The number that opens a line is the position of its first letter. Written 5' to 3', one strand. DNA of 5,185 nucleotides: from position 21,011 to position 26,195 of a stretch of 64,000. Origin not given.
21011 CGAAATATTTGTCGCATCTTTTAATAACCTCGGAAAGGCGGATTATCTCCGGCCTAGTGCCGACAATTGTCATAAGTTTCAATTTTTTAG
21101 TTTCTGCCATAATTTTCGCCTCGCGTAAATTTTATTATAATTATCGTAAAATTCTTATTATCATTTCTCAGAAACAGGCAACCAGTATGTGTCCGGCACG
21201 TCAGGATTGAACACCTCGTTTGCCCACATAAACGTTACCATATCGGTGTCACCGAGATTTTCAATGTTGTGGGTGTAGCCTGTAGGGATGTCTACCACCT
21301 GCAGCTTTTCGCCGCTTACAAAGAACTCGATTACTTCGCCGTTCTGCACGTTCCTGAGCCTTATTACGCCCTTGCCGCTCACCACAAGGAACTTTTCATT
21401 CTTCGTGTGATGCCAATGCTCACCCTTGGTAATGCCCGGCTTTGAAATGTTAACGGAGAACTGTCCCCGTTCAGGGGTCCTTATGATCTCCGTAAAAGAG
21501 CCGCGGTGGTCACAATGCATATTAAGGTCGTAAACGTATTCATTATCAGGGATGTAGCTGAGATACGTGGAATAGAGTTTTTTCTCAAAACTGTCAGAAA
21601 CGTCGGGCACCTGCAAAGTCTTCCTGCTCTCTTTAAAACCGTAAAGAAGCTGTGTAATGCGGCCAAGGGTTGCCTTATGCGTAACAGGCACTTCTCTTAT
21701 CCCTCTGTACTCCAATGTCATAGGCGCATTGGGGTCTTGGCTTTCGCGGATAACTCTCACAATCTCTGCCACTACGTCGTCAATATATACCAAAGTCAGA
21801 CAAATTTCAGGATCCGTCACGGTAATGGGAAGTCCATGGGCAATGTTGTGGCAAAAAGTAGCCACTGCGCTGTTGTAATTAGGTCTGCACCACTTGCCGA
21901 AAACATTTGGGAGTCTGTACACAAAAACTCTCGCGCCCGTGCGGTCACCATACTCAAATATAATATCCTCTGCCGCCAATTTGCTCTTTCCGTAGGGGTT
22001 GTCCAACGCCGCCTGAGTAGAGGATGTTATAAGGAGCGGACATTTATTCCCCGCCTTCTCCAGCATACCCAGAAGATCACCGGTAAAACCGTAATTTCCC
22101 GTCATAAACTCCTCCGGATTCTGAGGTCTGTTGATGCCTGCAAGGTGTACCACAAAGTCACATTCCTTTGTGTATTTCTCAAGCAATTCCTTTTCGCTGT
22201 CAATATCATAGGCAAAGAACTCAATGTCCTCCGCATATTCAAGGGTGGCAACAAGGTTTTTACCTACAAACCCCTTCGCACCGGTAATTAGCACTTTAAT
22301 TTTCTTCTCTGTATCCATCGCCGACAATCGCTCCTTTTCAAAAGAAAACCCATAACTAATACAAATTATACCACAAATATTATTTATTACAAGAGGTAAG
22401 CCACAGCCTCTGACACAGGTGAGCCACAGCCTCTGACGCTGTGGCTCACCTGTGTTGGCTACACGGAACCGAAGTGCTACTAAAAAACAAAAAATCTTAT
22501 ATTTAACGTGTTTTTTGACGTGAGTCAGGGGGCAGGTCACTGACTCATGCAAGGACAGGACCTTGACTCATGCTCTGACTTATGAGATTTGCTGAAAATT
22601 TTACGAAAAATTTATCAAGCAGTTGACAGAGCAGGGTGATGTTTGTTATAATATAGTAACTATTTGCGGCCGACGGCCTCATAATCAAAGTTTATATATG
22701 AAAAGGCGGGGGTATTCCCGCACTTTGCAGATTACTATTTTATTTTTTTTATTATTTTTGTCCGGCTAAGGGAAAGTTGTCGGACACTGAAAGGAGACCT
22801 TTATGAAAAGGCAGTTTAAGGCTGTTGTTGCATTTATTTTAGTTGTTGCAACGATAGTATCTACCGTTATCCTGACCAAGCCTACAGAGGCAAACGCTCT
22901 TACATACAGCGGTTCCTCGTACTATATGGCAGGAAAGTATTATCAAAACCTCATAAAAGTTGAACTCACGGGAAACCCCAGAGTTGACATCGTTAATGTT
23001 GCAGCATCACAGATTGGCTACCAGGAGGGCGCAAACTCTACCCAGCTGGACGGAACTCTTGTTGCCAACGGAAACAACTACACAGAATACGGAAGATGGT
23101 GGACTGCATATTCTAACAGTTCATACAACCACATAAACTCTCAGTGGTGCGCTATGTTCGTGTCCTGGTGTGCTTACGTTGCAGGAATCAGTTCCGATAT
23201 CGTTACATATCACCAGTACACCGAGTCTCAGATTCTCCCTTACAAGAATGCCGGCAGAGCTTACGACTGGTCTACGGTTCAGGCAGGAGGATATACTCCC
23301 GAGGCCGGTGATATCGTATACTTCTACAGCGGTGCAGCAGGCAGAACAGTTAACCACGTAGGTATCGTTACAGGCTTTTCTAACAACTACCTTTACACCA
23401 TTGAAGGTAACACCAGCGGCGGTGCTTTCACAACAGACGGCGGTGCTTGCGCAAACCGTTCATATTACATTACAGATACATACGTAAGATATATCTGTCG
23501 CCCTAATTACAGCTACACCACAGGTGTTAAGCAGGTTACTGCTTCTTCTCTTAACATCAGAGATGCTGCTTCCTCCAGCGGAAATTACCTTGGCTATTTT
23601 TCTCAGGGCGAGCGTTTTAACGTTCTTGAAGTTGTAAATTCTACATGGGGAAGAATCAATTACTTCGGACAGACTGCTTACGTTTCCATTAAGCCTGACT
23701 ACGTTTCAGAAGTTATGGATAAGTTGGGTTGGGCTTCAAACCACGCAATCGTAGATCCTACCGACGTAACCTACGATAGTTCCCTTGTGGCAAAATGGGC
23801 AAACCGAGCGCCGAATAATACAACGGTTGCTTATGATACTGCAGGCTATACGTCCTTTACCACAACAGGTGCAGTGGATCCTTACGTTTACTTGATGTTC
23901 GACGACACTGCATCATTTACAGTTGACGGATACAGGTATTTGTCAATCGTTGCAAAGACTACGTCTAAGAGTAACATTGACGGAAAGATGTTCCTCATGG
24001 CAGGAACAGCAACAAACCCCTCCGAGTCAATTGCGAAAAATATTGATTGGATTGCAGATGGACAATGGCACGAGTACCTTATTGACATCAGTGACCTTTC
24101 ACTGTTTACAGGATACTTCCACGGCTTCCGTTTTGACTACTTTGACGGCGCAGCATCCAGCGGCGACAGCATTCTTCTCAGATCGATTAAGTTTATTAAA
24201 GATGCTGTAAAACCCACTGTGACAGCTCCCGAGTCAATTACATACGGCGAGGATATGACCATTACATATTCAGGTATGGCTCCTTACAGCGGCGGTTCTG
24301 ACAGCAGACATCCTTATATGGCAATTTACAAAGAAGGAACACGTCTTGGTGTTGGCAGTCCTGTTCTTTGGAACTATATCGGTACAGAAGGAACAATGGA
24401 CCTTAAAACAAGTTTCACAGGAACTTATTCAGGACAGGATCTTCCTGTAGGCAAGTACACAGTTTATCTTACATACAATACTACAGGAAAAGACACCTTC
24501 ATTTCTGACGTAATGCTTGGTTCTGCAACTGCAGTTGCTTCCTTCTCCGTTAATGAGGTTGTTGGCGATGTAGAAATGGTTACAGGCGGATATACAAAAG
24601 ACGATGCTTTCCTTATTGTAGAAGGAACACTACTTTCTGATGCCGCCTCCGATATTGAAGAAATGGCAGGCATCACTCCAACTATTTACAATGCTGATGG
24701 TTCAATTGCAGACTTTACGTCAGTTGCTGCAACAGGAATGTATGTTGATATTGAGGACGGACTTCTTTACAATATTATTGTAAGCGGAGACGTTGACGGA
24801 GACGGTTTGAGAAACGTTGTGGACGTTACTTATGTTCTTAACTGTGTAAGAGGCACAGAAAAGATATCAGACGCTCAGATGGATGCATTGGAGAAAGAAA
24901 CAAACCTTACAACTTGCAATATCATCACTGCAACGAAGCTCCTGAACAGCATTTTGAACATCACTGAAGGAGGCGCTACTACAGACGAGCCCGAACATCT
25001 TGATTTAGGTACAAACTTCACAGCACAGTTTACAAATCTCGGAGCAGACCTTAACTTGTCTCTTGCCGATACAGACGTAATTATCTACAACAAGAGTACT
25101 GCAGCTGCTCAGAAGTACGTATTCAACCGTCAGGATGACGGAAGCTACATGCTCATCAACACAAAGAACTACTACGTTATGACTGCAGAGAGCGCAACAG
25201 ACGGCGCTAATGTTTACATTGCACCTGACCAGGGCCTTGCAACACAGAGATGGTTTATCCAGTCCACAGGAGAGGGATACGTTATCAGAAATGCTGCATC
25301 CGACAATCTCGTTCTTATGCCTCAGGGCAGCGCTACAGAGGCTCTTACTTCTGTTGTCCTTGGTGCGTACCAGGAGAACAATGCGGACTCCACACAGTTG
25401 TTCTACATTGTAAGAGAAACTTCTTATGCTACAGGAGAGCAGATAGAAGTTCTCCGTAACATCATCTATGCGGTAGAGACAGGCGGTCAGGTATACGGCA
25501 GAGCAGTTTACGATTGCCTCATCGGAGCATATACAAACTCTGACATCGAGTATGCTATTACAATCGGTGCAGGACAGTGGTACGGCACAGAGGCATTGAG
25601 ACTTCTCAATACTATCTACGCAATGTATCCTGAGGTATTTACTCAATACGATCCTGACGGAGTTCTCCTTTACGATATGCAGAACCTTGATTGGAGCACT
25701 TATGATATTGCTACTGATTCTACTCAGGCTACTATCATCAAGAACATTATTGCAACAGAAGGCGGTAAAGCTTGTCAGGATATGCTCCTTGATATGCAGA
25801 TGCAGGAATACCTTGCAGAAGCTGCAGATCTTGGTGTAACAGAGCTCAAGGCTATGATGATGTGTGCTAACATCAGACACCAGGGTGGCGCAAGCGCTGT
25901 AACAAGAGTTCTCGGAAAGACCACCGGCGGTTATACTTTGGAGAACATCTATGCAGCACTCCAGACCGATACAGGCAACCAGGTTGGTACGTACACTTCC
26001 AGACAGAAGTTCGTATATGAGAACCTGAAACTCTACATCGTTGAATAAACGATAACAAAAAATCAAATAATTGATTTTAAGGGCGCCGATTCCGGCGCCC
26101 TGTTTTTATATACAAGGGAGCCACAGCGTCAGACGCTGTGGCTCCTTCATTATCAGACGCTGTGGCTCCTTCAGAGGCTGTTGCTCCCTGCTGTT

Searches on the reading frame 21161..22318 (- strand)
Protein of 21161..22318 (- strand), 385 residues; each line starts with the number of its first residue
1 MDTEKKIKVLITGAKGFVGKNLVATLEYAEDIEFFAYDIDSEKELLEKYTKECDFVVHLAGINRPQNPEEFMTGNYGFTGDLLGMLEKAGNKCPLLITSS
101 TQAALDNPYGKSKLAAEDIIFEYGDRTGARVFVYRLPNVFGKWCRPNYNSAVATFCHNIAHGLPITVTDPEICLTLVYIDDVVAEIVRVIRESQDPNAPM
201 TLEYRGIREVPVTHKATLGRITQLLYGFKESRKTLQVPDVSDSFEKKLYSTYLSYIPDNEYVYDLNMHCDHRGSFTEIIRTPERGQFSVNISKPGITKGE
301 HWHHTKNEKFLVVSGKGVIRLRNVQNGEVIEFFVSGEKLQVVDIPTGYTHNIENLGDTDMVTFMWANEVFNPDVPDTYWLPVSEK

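Call 30: search_protein_families(library=pfam, proteins=[window:21164-22318:-], max_evalue=0.00001)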
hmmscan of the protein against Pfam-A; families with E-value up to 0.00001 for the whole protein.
window:21164-22318:- (385 aa): 6 families
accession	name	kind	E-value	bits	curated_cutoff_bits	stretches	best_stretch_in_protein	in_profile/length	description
PF14667.12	Polysacc_synt_C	-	2.7e-50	169.6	28.7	1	268-378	1-111/111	Polysaccharide biosynthesis C-terminal domain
PF01370.27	Epimerase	-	1.1e-18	68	20.9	1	9-194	1-229/240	NAD dependent epimerase/dehydratase family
PF07993.18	NAD_binding_4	-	1.7e-09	37.6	20.1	1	100-145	168-210/258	Male sterility protein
PF02719.21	Polysacc_synt_2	-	6.7e-08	32.5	20.2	1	38-187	62-214/293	Polysaccharide biosynthesis protein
PF16363.11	GDP_Man_Dehyd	-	1.3e-06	28.6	27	0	99-194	143-241/332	GDP-mannose 4,6 dehydratase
PF04321.23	RmlD_sub_bind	-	4.6e-06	26.4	27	0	8-67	2-66/287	RmlD substrate binding domain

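Call 66: find_encoding_contigs(protein=window:21161-22318:-, flank=2500, max_places=10)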
Protein window:21161-22318:- (385 aa): 10 contigs read that carry it; 8 places shown.
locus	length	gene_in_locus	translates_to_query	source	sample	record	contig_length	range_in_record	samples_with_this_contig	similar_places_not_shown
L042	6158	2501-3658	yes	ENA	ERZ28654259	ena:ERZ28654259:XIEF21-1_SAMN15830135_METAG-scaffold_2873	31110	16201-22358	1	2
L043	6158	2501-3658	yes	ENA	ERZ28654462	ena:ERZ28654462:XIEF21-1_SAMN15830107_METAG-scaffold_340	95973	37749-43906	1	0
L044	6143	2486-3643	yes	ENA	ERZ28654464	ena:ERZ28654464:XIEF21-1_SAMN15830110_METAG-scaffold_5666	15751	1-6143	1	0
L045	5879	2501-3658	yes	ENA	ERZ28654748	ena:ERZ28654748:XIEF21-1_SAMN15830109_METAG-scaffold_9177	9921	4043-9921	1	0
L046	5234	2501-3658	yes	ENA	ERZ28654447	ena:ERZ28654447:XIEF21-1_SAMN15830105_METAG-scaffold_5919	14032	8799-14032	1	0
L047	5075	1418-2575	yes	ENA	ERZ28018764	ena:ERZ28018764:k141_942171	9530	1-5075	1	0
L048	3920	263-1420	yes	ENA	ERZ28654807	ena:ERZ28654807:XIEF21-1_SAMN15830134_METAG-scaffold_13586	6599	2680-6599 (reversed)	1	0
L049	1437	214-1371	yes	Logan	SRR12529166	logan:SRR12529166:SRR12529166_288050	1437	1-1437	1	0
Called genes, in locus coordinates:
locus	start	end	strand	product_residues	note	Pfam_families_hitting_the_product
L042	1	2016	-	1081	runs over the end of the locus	PF05257:CHAP, PF08239:SH3_3, PF14200:RicinB_lectin_2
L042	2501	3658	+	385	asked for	PF01073:3Beta_HSD (faint), PF01370:Epimerase, PF04321:RmlD_sub_bind (faint), PF16363:GDP_Man_Dehyd (faint), PF02719:Polysacc_synt_2 (weak), PF07993:NAD_binding_4 (weak), PF14667:Polysacc_synt_C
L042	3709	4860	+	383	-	PF02350:Epimerase_2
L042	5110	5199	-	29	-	-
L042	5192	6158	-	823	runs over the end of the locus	PF09586:YfhO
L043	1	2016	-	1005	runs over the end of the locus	PF05257:CHAP, PF08239:SH3_3, PF14200:RicinB_lectin_2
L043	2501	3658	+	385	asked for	PF01073:3Beta_HSD (faint), PF01370:Epimerase, PF04321:RmlD_sub_bind (faint), PF16363:GDP_Man_Dehyd (faint), PF02719:Polysacc_synt_2 (weak), PF07993:NAD_binding_4 (weak), PF14667:Polysacc_synt_C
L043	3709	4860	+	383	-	PF02350:Epimerase_2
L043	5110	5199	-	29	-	-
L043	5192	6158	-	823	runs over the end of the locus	PF09586:YfhO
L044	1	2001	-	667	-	?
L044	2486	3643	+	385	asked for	PF01073:3Beta_HSD (faint), PF01370:Epimerase, PF04321:RmlD_sub_bind (faint), PF16363:GDP_Man_Dehyd (faint), PF02719:Polysacc_synt_2 (weak), PF07993:NAD_binding_4 (weak), PF14667:Polysacc_synt_C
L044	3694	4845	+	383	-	PF02350:Epimerase_2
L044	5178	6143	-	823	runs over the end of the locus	PF09586:YfhO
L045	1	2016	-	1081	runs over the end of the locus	PF05257:CHAP, PF08239:SH3_3, PF14200:RicinB_lectin_2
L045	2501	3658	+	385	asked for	PF01073:3Beta_HSD (faint), PF01370:Epimerase, PF04321:RmlD_sub_bind (faint), PF16363:GDP_Man_Dehyd (faint), PF02719:Polysacc_synt_2 (weak), PF07993:NAD_binding_4 (weak), PF14667:Polysacc_synt_C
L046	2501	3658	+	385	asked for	PF01073:3Beta_HSD (faint), PF01370:Epimerase, PF04321:RmlD_sub_bind (faint), PF16363:GDP_Man_Dehyd (faint), PF02719:Polysacc_synt_2 (weak), PF07993:NAD_binding_4 (weak), PF14667:Polysacc_synt_C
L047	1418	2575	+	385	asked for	PF01073:3Beta_HSD (faint), PF01370:Epimerase, PF04321:RmlD_sub_bind (faint), PF16363:GDP_Man_Dehyd (faint), PF02719:Polysacc_synt_2 (weak), PF07993:NAD_binding_4 (weak), PF14667:Polysacc_synt_C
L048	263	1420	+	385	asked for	PF01073:3Beta_HSD (faint), PF01370:Epimerase, PF04321:RmlD_sub_bind (faint), PF16363:GDP_Man_Dehyd (faint), PF02719:Polysacc_synt_2 (weak), PF07993:NAD_binding_4 (weak), PF14667:Polysacc_synt_C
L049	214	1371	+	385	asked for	PF01073:3Beta_HSD (faint), PF01370:Epimerase, PF04321:RmlD_sub_bind (faint), PF16363:GDP_Man_Dehyd (faint), PF02719:Polysacc_synt_2 (weak), PF07993:NAD_binding_4 (weak), PF14667:Polysacc_synt_C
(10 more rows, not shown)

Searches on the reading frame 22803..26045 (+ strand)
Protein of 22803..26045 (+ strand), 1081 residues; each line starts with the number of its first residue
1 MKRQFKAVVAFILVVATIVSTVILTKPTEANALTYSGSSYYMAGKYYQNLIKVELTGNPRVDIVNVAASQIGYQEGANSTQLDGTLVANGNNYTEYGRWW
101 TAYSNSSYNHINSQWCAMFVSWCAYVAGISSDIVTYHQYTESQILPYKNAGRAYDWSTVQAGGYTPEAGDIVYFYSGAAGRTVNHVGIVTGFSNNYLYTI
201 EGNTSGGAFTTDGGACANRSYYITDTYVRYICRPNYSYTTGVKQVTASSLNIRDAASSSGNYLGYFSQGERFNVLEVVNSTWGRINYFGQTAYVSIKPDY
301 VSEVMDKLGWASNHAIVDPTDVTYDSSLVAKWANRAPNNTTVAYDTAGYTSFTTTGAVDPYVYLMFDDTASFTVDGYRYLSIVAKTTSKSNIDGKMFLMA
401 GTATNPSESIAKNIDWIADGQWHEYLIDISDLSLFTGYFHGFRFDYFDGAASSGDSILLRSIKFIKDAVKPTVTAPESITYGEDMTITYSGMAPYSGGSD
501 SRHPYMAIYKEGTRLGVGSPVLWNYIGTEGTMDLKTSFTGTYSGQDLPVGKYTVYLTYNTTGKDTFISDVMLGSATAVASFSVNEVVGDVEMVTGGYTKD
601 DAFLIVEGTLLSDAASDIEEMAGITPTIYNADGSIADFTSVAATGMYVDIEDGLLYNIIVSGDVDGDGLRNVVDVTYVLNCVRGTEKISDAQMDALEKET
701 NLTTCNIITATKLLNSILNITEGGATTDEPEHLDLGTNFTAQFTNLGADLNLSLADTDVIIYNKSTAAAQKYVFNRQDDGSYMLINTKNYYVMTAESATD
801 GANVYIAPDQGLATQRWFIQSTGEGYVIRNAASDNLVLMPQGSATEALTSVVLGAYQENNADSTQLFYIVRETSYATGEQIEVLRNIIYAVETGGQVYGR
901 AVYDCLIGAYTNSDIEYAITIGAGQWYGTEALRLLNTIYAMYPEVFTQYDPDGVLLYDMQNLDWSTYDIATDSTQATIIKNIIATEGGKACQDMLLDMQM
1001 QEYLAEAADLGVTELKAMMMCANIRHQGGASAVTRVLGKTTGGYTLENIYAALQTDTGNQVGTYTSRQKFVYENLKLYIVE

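Call 30: search_protein_families(library=pfam, proteins=[window:22803-26045:+], max_evalue=0.00001)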
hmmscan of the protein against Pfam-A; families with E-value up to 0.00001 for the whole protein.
window:22803-26045:+ (1081 aa): 3 families
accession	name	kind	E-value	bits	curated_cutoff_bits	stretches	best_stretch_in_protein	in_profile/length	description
PF05257.22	CHAP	-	5.9e-11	43.2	26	1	112-203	5-81/81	CHAP domain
PF08239.17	SH3_3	-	9.3e-09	35.8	27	1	248-295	1-49/54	Bacterial SH3 domain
PF14200.12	RicinB_lectin_2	-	3.2e-08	34.6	25.6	1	769-851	2-86/89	Ricin-type beta-trefoil lectin domain-like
